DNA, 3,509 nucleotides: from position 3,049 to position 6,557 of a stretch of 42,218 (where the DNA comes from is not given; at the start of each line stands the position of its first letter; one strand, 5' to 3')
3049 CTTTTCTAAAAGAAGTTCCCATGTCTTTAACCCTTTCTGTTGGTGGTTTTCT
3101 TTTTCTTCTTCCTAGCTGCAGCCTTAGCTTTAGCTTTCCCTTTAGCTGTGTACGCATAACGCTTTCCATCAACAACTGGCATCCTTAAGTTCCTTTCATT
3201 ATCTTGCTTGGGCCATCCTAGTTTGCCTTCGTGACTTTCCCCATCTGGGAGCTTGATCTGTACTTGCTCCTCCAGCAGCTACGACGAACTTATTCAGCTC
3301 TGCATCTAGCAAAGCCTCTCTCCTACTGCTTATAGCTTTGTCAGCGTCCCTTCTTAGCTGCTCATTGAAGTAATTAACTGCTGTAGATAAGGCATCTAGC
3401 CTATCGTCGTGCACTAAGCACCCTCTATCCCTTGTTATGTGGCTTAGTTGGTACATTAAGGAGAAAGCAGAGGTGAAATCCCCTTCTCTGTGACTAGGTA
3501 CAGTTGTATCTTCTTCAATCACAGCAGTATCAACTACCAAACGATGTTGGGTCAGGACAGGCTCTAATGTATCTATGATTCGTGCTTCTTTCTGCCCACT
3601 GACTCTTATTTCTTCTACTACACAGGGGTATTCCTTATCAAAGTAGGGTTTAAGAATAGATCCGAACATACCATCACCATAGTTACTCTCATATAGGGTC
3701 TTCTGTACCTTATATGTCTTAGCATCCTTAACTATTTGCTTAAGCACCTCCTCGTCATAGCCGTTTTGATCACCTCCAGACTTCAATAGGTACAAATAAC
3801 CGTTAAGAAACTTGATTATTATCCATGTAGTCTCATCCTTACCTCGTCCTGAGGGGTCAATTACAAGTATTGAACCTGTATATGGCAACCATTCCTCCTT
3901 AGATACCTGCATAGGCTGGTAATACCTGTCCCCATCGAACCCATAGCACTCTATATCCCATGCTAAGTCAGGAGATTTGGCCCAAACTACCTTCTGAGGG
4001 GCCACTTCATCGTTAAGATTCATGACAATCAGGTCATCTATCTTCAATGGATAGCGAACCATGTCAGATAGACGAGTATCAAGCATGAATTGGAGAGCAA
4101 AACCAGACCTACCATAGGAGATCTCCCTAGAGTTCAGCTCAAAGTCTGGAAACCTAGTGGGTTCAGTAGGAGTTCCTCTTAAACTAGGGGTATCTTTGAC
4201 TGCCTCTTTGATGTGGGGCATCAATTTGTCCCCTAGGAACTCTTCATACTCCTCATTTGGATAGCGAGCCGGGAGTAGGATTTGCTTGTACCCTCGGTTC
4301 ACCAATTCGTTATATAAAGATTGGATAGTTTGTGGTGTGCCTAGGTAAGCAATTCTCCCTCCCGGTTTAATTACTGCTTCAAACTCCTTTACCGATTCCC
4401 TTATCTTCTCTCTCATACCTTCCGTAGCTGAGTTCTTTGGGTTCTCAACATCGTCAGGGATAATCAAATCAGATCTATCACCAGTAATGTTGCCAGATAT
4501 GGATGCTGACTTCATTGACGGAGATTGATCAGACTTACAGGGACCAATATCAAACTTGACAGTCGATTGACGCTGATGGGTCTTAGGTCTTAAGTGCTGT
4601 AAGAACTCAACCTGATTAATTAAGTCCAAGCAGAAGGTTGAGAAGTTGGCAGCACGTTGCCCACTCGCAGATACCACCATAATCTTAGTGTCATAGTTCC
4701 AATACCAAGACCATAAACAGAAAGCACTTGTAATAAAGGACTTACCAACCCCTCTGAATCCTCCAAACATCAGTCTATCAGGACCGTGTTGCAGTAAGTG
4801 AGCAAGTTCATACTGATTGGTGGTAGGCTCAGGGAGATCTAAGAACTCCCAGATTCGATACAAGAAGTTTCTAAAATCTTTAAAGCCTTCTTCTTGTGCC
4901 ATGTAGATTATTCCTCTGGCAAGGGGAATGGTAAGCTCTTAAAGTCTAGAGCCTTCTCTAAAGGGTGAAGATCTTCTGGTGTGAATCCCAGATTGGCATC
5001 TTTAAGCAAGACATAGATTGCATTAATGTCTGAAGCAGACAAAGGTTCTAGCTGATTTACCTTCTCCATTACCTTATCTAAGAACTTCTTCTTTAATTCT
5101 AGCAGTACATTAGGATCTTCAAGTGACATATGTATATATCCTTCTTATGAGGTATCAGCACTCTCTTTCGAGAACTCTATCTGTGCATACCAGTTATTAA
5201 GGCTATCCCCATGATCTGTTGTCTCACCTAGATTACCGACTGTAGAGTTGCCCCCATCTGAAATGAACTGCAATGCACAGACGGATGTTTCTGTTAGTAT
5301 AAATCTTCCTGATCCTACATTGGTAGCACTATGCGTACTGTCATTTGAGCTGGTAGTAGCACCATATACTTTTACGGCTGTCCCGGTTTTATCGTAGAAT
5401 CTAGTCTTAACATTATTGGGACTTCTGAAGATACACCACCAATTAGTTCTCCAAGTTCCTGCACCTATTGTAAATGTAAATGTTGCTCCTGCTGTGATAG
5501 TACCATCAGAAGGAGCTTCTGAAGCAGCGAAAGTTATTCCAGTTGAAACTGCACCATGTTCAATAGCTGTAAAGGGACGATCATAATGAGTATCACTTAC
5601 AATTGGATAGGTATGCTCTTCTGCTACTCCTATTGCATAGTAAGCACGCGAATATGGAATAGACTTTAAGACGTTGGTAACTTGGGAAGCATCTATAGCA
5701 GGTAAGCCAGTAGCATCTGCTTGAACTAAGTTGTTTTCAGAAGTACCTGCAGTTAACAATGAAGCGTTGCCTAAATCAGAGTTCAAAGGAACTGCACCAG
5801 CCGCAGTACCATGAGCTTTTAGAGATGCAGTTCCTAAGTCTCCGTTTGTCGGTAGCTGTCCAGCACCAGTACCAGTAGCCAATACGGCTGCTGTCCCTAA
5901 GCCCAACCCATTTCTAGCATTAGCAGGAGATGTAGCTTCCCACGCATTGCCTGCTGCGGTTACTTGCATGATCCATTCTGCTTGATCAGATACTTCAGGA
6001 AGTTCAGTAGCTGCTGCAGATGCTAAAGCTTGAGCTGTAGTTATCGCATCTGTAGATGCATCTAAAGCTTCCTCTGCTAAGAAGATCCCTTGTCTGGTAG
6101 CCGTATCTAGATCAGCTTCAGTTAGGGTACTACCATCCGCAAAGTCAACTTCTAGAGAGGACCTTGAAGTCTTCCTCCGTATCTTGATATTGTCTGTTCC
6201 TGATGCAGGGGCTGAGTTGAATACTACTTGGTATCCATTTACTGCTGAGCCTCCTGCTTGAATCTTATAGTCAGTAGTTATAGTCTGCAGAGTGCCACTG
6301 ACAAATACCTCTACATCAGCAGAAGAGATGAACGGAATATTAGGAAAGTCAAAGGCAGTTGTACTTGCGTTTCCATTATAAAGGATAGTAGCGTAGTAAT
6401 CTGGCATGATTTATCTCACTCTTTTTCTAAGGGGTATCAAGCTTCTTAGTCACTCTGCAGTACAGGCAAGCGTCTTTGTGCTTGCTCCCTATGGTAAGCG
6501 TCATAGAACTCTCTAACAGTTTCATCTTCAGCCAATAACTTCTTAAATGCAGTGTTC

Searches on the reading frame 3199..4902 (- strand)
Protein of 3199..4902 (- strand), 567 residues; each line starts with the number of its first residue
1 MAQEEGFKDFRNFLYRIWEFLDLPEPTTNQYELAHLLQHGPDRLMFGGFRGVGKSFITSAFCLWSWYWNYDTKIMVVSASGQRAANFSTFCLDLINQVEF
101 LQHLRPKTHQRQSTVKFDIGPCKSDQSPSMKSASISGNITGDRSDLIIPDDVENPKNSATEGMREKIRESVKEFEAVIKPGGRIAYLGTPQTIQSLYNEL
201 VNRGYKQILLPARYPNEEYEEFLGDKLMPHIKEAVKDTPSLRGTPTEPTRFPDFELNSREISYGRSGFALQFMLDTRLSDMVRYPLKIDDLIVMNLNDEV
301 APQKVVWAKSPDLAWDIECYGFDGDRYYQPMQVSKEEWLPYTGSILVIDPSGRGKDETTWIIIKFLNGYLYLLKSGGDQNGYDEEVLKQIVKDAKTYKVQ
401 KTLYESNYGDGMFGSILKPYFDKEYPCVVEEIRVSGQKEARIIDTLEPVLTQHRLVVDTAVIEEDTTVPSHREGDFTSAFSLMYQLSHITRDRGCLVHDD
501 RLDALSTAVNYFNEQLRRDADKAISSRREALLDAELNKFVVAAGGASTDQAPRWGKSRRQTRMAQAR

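Call 10: search_dna_similar(query=window:3199-4902:-, collection=phages, mode=protein, max_rows=15)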
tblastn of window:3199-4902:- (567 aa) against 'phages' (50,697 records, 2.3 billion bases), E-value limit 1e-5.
Records with a match: 2691; places in all: 2711; records where one place covers at least 80% of the query: 2645.
Best place of each record, by identity: <60% 2691.
By first word of the organism name: Klebsiella 700; Escherichia 365; Pseudomonas 330; Acinetobacter 170; Vibrio 125; Salmonella 113; Yersinia 95; Pectobacterium 85; Ralstonia 54; Aeromonas 47; and 74 more.
By host as written in the record: - 378; Klebsiella pneumoniae 376; Escherichia coli 125; Acinetobacter baumannii 60; Pseudomonas putida KT2440 and Paw85 53; Pseudomonas aeruginosa 44; Yersinia pestis 38; Pectobacterium atrosepticum DSM18077 33; and 687 more.
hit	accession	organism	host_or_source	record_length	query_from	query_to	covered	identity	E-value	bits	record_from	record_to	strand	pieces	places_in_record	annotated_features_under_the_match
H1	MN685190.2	Ralstonia phage vRsoP-WM2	environmental water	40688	3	562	99%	50.0%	3e-166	529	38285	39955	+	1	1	terminase large subunit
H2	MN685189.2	Ralstonia phage vRsoP-WF2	environmental water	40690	3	562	99%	50.0%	3e-166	529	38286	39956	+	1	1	terminase large subunit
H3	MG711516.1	Ralstonia phage RsoP1EGY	Ralstonia solanacearum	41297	3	562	99%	50.0%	3e-166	529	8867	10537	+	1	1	putative terminase protein large subunit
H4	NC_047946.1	Ralstonia phage RsoP1EGY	Ralstonia solanacearum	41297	3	562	99%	50.0%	3e-166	529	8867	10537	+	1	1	terminase large subunit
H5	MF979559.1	Ralstonia phage DU_RP_I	Ralstonia solanacearum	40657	3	562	99%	50.0%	5e-166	528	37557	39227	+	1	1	DNA maturase B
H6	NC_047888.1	Ralstonia phage DU_RP_I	Ralstonia solanacearum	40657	3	562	99%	50.0%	5e-166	528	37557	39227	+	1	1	terminase large subunit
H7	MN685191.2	Ralstonia phage vRsoP-WR2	environmental water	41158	3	540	95%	51.1%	9e-166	528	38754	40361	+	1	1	terminase large subunit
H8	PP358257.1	Ralstonia phage PY065YO380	Ralstonia solanacearum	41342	14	562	97%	49.9%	2e-162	518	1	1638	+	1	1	terminase large subunit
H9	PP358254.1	Ralstonia phage PY04L1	Ralstonia solanacearum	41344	14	562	97%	49.9%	2e-162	518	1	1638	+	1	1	terminase large subunit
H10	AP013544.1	uncultured phage_MedDCM-OCT-S45-C18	metagenomic fosmid library constructed ...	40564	7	539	94%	51.2%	3e-173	549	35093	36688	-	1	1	terminase large subunit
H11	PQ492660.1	Limnohabitans phage YIMV22061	Limnohabitans sp. YIMB22184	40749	9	562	98%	49.1%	2e-167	533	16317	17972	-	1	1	terminase large subunit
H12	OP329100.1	Pseudomonas phage LUZ100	Pseudomonas aeruginosa PaLo41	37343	9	554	96%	49.7%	6e-165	525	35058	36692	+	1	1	terminase large subunit | terminator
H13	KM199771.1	Mesorhizobium phage vB_MloP_Lo5R7ANS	Mesorhizobium loti R7ANS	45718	3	554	97%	49.1%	3e-170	541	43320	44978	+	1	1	putative DNA maturase B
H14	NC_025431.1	Mesorhizobium phage vB_MloP_Lo5R7ANS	Mesorhizobium loti R7ANS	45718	3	554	97%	49.1%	3e-170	541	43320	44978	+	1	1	terminase large subunit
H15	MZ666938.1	Desulfovibrio phage ProddE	Desulfovibrio desulfuricans strain ...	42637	5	539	94%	50.5%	1e-170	542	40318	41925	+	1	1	TerL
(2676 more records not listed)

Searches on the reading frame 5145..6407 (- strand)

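Call 11: search_protein_families(library=pfam, proteins=[window:5145-6407:-], max_evalue=0.01)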
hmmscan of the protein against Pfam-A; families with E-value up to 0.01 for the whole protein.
window:5145-6407:- (420 aa): 1 family
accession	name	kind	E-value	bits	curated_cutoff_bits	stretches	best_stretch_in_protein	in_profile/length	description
PF03906.20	Phage_T7_tail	-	4e-23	82.3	25.2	1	5-124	6-117/157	Phage T7 tail fibre protein, N-terminal domain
